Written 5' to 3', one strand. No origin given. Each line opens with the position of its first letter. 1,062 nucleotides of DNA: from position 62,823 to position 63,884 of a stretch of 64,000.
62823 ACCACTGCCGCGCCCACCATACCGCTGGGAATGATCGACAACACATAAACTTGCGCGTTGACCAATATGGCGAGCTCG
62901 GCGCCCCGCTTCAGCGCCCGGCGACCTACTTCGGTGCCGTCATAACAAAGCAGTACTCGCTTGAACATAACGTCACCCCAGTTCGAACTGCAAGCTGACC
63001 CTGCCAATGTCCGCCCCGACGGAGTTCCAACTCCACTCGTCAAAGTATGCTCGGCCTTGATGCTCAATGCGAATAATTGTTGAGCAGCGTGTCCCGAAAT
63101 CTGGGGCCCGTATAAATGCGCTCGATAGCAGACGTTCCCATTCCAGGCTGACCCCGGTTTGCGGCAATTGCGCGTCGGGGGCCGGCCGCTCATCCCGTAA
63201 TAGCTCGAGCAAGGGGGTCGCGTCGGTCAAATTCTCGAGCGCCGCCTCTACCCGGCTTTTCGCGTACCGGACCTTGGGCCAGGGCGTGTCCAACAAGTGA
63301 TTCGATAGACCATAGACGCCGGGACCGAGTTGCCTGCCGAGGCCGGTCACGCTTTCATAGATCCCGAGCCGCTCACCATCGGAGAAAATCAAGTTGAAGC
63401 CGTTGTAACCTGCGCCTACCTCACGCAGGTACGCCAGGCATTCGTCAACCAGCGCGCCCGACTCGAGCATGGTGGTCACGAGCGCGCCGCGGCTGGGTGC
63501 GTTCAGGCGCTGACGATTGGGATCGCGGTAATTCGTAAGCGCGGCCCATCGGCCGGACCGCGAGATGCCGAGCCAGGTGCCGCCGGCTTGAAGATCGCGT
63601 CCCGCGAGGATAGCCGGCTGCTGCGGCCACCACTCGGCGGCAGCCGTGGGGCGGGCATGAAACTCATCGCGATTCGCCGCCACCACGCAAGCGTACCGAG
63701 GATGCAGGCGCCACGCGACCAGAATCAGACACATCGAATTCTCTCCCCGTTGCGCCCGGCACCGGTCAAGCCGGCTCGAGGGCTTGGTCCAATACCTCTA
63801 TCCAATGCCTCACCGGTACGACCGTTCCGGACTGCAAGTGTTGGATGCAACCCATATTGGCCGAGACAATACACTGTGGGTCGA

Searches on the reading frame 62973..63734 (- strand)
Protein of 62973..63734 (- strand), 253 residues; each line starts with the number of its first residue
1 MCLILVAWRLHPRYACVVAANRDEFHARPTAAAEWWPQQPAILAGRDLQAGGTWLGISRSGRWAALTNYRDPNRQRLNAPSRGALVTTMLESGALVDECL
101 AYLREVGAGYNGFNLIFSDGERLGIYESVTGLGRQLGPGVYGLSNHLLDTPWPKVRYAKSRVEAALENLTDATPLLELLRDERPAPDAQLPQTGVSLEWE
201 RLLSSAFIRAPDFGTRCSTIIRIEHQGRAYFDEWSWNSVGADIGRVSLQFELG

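Call 53: search_protein_families(library=pfam, proteins=[window:62973-63734:-], max_evalue=0.001)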
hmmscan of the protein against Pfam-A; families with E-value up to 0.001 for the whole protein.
window:62973-63734:- (253 aa): 1 family
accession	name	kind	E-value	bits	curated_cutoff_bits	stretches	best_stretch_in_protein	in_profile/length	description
PF05742.17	TANGO2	-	4.9e-66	223.9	22.6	1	1-236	1-255/257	Transport and Golgi organisation 2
